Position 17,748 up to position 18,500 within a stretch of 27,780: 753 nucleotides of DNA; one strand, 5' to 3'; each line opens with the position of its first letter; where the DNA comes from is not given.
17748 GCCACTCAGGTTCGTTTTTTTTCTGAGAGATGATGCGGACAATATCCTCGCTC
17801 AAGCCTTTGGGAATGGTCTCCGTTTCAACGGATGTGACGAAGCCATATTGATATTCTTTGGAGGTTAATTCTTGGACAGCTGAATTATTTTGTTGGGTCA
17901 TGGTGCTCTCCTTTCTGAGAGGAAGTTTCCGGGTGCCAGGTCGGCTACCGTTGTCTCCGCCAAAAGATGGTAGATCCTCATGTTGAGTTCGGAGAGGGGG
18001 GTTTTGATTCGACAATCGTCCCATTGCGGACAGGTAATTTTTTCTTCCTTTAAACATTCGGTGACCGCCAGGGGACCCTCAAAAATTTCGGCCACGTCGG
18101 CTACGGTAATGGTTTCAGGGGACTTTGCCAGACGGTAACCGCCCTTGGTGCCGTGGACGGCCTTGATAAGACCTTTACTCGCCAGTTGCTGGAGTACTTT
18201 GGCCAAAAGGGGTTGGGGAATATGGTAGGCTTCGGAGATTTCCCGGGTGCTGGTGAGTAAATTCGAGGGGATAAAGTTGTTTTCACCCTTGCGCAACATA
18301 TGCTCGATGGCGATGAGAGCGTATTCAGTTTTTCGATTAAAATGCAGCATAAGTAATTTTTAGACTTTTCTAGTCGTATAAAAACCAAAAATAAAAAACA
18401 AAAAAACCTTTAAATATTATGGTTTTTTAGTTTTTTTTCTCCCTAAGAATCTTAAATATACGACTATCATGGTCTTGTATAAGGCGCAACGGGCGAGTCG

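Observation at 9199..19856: Encapsulin iron store sits directly upstream of, and co-oriented with, an Rrf2-regulated sufBCDSUT operon within a broader iron/Fe-S neighbourhood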

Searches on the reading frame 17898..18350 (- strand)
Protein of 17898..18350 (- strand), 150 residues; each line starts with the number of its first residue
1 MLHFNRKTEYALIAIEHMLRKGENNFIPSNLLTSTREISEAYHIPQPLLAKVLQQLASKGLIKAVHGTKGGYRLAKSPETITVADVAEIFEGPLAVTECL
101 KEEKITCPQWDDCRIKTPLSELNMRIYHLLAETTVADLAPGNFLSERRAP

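Call 4: search_protein_families(library=pfam, proteins=[window:17898-18350:-])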
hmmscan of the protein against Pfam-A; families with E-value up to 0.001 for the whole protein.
window:17898-18350:- (150 aa): 2 families
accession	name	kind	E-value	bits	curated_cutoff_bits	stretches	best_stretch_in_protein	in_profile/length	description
PF02082.26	Rrf2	-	8.7e-30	104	30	1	5-139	2-130/132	Iron-dependent Transcriptional regulator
PF01978.25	TrmB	-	1.8e-05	24.9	25.6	1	35-74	25-64/68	Sugar-specific transcriptional regulator TrmB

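Call 5: search_protein_families(library=ncbifam, proteins=[window:17898-18350:-])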
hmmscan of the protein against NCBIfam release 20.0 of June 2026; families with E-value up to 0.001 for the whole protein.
window:17898-18350:- (150 aa): 8 families
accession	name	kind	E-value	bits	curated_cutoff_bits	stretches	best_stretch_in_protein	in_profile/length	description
TIGR00738.1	rrf2_super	superfamily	9e-29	100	73.3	1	4-139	3-131/132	Rrf2 family transcriptional regulator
NF008886.0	PRK11920.1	equivalog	3.3e-22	78.8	193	1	5-138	4-130/153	iron-responsive transcriptional regulator RirA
TIGR02944.1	suf_reg_Xantho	equivalog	3.4e-22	79.2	110.65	1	1-138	1-130/130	SUF system Fe-S cluster assembly regulator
NF008240.0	PRK11014.1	equivalog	1.2e-15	57.8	182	1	26-141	19-130/141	nitric oxide-sensing transcriptional repressor NsrR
TIGR02010.1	IscR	equivalog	1.6e-15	57.1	207.55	1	6-138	5-129/135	Fe-S cluster assembly transcriptional regulator IscR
NF047409.1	Cys_reg_CymR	equivalog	7.1e-15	55.4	195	1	9-111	8-105/139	cysteine metabolism transcriptional regulator CymR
NF008110.0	PRK10857.1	equivalog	4.5e-09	36.3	275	1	8-139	7-130/164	Fe-S cluster assembly transcriptional regulator IscR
NF041852.1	trans_reg_HypR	equivalog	0.00025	21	180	1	36-120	26-106/139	redox-sensitive transcriptional regulator HypR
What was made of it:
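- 17898..18350 (-): Rrf2-family regulator (150 aa) with C99-X7-C107-X5-C113. TIGR00738 100 bits against 73 (call 5).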

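Call 18: search_protein_families(library=pfam, proteins=[L005:2-2095:-])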
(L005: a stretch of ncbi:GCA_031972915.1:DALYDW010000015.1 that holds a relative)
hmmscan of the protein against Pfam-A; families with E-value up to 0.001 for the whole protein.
L005:2-2095:- (698 aa): 0 families

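Call 23: find_homologous_proteins(query=window:17898-18350:-, max_evalue=1e-10)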
Query window:17898-18350:- (150 aa): 188 proteins with E <= 1e-10 among 388 candidates; the best 120 are listed.
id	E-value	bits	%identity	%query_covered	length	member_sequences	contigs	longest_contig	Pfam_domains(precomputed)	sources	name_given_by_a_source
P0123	4.9e-87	307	95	100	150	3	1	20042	PF02082.27,PF01978.26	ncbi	-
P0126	1.8e-63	231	76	94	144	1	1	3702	PF02082.27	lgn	-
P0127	1.4e-62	228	75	95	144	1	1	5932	PF02082.27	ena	-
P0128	2.4e-62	227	75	95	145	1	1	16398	PF02082.27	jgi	-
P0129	4.7e-61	223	75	95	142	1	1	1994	PF02082.27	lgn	-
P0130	7.8e-61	222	75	95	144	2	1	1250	PF02082.27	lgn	-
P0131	3.0e-60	220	75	93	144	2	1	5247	PF02082.27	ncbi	-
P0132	7.1e-60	219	71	95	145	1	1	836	PF02082.27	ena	-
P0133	1.8e-59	218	73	95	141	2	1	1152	PF02082.27,PF01978.26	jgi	-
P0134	2.7e-59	217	73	95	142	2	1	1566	PF02082.27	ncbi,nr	ncbi:MAG: Rrf2 family transcriptional regulator [bacterium]|nr:Rrf2 family transcriptional regulator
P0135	2.0e-58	214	69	100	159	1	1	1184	PF02082.27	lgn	-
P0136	2.1e-58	214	68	95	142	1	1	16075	PF02082.27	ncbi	-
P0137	2.8e-58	214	72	95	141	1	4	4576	PF02082.27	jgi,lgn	jgi:Rrf2 family protein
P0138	3.0e-58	214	70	95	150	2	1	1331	PF02082.27,PF01978.26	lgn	-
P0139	6.8e-58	213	69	95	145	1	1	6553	PF02082.27,PF01978.26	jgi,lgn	-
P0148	1.8e-56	208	66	98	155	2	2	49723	PF02082.27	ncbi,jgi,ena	-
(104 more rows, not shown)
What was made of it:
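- Closest known: Rrf2-family Fe-S regulators of Fe-S biogenesis operons. Different: It forms a distinct clade in uncultured bacteria, labelled 'bacterium' or 'Deltaproteobacteria bacterium' by NCBI (call 23).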

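Call 24: find_encoding_contigs(protein=P0128, flank=8000, max_places=2)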
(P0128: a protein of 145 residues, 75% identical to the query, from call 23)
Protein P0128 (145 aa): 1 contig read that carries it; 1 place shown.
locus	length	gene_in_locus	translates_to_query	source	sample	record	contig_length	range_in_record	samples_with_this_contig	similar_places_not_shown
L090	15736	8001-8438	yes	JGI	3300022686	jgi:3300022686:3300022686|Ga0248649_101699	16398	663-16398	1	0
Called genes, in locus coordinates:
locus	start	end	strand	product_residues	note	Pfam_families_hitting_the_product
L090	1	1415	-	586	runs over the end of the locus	PF02771:Acyl-CoA_dh_N, PF02770:Acyl-CoA_dh_M, PF00441:Acyl-CoA_dh_1, PF08028:Acyl-CoA_dh_2 (weak), PF12806:Acyl-CoA_dh_C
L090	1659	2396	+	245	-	PF01797:Y1_Tnp (weak)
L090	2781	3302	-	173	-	-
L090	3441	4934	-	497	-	PF13396:PLDc_N, PF13091:PLDc_2, PF00614:PLDc (weak), PF13091:PLDc_2, PF00614:PLDc (weak)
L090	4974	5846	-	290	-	PF00561:Abhydrolase_1, PF12146:Hydrolase_4, PF12697:Abhydrolase_6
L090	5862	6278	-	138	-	PF00210:Ferritin, PF02915:Rubrerythrin (weak)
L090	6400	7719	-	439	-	PF00924:MS_channel_2nd, PF21082:MS_channel_3rd (weak)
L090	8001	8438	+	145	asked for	PF02082:Rrf2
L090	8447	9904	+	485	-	PF19295:SufBD_N, PF01458:SUFBD_core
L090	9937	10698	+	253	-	PF02463:SMC_N (faint), PF00005:ABC_tran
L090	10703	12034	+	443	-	PF19295:SufBD_N, PF01458:SUFBD_core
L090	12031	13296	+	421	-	PF00155:Aminotran_1_2, PF00266:Aminotran_5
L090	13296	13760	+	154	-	PF01592:NifU_N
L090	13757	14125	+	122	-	PF01883:FeS_assembly_P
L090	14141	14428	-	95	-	-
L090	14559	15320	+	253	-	PF01047:MarR (weak), PF12802:MarR_2 (weak), PF13412:HTH_24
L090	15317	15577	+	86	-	PF14213:DUF4325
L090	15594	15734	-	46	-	?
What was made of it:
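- A Y1 transposase lies nearby in L090 (call 24).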

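Call 25: find_encoding_contigs(protein=P0136, flank=8000, max_places=2)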
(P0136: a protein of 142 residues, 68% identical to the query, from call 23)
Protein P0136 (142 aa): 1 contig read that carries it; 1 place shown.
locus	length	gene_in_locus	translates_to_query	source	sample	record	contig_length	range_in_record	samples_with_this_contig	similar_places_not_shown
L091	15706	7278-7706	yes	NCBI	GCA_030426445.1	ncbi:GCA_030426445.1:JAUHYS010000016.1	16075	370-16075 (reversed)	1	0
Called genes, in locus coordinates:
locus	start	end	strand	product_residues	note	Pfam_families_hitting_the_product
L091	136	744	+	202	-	-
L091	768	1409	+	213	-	-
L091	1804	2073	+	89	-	PF13560:HTH_31, PF01381:HTH_3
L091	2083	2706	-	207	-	PF05708:Peptidase_C92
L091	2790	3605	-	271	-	PF01209:Ubie_methyltran, PF05175:MTS (weak), PF13489:Methyltransf_23 (weak), PF13847:Methyltransf_31, PF02390:Methyltransf_4 (faint), PF08241:Methyltransf_11, PF08242:Methyltransf_12, PF13649:Methyltransf_25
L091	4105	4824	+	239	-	-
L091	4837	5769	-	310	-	PF13650:Asp_protease_2, PF13975:gag-asp_proteas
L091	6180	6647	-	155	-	-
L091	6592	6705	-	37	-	-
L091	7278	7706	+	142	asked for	PF02082:Rrf2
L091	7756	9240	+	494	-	PF19295:SufBD_N, PF01458:SUFBD_core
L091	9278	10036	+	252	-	PF02463:SMC_N (faint), PF00005:ABC_tran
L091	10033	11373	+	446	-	PF19295:SufBD_N, PF01458:SUFBD_core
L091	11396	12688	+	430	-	PF00266:Aminotran_5, PF01041:DegT_DnrJ_EryC1 (weak), PF01212:Beta_elim_lyase, PF01053:Cys_Met_Meta_PP (weak)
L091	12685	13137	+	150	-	PF01592:NifU_N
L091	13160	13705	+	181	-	PF01883:FeS_assembly_P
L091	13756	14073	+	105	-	PF19891:DUF6364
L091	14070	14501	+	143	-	PF13470:PIN_3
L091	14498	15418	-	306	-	PF00561:Abhydrolase_1, PF12146:Hydrolase_4, PF12697:Abhydrolase_6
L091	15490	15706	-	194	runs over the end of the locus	?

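Call 26: find_encoding_contigs(protein=P0148, flank=8000, max_places=2)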
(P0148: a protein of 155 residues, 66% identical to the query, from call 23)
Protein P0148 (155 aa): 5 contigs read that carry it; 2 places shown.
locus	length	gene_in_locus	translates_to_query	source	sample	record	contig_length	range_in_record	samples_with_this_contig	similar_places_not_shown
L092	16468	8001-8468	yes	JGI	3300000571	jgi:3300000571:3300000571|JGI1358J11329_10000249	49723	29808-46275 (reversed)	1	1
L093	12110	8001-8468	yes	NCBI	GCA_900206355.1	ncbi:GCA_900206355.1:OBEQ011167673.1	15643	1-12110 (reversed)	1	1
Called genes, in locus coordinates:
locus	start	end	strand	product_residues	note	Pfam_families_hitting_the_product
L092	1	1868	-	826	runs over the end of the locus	PF00912:Transgly, PF00905:Transpeptidase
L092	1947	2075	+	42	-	-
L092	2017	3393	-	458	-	PF00072:Response_reg, PF00158:Sigma54_activat, PF14532:Sigma54_activ_2, PF00004:AAA (weak), PF07728:AAA_5, PF25601:AAA_lid_14, PF02954:HTH_8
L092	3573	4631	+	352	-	PF01594:AI-2E_transport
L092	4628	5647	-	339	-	PF01118:Semialdhyde_dh, PF22698:Semialdhyde_dhC_1, PF02774:Semialdhyde_dhC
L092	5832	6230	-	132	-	PF00380:Ribosomal_S9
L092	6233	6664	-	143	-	PF00572:Ribosomal_L13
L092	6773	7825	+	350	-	PF00155:Aminotran_1_2, PF04864:Alliinase_C (weak)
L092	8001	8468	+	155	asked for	PF02082:Rrf2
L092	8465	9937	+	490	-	PF19295:SufBD_N, PF01458:SUFBD_core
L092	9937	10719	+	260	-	PF00005:ABC_tran, PF02463:SMC_N (faint), PF13304:AAA_21 (faint)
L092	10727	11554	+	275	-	PF01458:SUFBD_core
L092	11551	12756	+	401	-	PF00155:Aminotran_1_2, PF00266:Aminotran_5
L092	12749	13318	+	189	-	PF01592:NifU_N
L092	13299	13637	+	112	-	PF01883:FeS_assembly_P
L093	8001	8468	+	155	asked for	PF02082:Rrf2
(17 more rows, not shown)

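Call 28: find_related_loci(query=A2, collection=metagenome_contigs, flank=10000)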
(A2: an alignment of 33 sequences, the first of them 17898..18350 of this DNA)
Query A2 (150 aa) in metagenome_contigs; peptide patterns used: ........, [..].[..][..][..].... (x = any residue, [..] = any of these).
103 stretches matched a pattern; 25 encode a relative of the query (tblastn E <= 1e-3); 25 distinct loci.
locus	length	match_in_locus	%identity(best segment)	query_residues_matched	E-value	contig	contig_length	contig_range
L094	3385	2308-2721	72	1-142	2e-64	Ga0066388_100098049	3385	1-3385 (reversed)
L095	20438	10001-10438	66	1-147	5e-64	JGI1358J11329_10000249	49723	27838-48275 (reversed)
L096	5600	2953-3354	70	1-138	1e-63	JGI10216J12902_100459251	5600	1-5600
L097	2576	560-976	69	1-139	7e-64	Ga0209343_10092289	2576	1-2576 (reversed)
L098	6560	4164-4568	69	1-138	2e-62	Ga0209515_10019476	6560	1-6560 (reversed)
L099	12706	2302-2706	69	1-138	2e-62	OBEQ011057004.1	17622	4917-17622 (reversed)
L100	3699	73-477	68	1-139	1e-61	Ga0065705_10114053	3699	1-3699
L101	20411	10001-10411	67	1-141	1e-60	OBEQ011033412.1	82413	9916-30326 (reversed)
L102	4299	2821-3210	66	1-138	4e-60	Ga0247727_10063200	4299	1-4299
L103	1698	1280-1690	64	1-141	2e-61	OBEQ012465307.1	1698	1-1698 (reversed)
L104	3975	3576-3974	63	1-137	9e-59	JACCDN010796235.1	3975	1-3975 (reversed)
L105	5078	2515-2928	66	1-142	2e-58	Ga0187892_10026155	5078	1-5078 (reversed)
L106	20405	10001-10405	68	1-139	2e-58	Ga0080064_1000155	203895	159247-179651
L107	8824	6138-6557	66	1-142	3e-58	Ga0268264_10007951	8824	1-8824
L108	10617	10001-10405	65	1-139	7e-57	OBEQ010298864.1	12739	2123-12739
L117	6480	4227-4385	30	34-86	4e-6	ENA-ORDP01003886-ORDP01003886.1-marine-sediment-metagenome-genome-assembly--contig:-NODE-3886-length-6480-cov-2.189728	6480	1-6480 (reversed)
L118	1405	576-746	39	17-72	2e-4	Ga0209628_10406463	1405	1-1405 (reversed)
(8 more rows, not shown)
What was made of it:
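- Tried and rejected: The metagenome scan for Rrf2 relatives returned 25 loci, two of them spurious (L117, L118) (call 28).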

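Call 38: find_encoding_contigs(protein=P0127, flank=8000, max_places=2)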
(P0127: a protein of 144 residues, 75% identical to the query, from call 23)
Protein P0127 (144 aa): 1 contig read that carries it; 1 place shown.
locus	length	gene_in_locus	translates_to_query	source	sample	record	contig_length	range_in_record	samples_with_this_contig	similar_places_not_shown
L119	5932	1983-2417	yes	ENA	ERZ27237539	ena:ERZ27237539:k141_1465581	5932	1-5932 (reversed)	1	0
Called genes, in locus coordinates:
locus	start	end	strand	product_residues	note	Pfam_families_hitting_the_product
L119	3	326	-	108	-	?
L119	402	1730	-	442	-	PF00924:MS_channel_2nd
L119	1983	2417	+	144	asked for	PF02082:Rrf2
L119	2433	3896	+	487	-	PF19295:SufBD_N, PF01458:SUFBD_core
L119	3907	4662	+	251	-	PF02463:SMC_N (faint), PF00005:ABC_tran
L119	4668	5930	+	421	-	?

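Call 39: find_encoding_contigs(protein=P0131, flank=8000, max_places=2)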
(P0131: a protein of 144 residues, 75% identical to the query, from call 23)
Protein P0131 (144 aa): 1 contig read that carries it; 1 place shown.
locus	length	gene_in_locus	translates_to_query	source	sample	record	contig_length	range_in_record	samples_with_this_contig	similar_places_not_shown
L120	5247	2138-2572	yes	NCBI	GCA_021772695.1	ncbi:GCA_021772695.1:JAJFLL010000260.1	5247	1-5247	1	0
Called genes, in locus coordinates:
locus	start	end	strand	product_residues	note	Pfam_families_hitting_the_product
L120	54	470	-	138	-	PF00210:Ferritin, PF02915:Rubrerythrin (faint)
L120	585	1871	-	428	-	PF00924:MS_channel_2nd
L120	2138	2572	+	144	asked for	PF02082:Rrf2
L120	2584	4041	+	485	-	PF19295:SufBD_N, PF01458:SUFBD_core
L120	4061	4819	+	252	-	PF02463:SMC_N (faint), PF00005:ABC_tran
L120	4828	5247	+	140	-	?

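Call 40: find_encoding_contigs(protein=P0126, flank=8000, max_places=2)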
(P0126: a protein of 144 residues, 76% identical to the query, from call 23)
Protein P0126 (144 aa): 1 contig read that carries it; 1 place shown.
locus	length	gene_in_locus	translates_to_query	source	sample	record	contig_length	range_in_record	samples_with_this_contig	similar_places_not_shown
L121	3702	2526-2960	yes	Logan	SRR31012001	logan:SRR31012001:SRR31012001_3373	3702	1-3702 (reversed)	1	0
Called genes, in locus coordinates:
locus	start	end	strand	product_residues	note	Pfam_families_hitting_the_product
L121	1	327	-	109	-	?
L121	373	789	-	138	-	PF00210:Ferritin, PF02915:Rubrerythrin (weak)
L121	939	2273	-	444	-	PF00924:MS_channel_2nd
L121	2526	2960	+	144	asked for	PF02082:Rrf2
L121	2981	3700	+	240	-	?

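Call 42: search_protein_families(library=ncbifam, proteins=[L090:5862-6278:-, L090:6400-7719:-], max_evalue=0.001)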
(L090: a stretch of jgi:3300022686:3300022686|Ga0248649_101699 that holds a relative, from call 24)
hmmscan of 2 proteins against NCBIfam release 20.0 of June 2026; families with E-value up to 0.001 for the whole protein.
L090:5862-6278:- (138 aa): 3 families
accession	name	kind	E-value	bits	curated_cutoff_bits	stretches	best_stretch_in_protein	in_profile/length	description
TIGR00754.1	bfr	equivalog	2.4e-07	30.9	125.55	1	4-135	5-136/157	bacterioferritin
NF040955.1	Arch_DPS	equivalog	0.00044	19.9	250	0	2-130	14-152/177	DNA protection during starvation protein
NF041388.1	DNAstvprot_Halo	equivalog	0.00064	19.7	170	1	3-131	21-154/171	DNA starvation/stationary phase protection protein DpsA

L090:6400-7719:- (439 aa): 0 families

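Call 47: search_solved_structures(query=window:17898-18350:-, max_evalue=0.00001, show_alignments=1)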
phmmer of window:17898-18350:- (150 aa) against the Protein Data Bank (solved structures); distinct sequences matched with E-value up to 0.00001: 8.
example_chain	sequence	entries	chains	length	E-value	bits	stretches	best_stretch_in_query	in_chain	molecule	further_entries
4cic_A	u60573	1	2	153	2.3e-11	47.1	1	34-138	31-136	TRANSCRIPTIONAL REGULATOR, BADM/RRF2 FAMILY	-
2y75_A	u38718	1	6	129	1.3e-10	44.7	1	33-106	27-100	HTH-TYPE TRANSCRIPTIONAL REGULATOR CYMR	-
3lwf_A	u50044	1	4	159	4.9e-09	39.6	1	34-114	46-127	Putative transcriptional regulator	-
3t8r_A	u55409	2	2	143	6.9e-08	35.8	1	34-105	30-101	Staphylococcus aureus CymR | Staphylococcus aureus CymR (oxidized form)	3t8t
5n07_A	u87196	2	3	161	1.8e-07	34.5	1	33-139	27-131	HTH-type transcriptional repressor NsrR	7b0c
6hsd_A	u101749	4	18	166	4.3e-07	33.3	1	37-139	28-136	Rrf2 family transcriptional regulator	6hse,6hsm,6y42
6y45_A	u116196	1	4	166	1.2e-06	31.8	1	38-139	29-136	Rrf2 family transcriptional regulator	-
7zpn_A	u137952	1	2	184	3.7e-06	30.3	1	10-91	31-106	HTH-type transcriptional regulator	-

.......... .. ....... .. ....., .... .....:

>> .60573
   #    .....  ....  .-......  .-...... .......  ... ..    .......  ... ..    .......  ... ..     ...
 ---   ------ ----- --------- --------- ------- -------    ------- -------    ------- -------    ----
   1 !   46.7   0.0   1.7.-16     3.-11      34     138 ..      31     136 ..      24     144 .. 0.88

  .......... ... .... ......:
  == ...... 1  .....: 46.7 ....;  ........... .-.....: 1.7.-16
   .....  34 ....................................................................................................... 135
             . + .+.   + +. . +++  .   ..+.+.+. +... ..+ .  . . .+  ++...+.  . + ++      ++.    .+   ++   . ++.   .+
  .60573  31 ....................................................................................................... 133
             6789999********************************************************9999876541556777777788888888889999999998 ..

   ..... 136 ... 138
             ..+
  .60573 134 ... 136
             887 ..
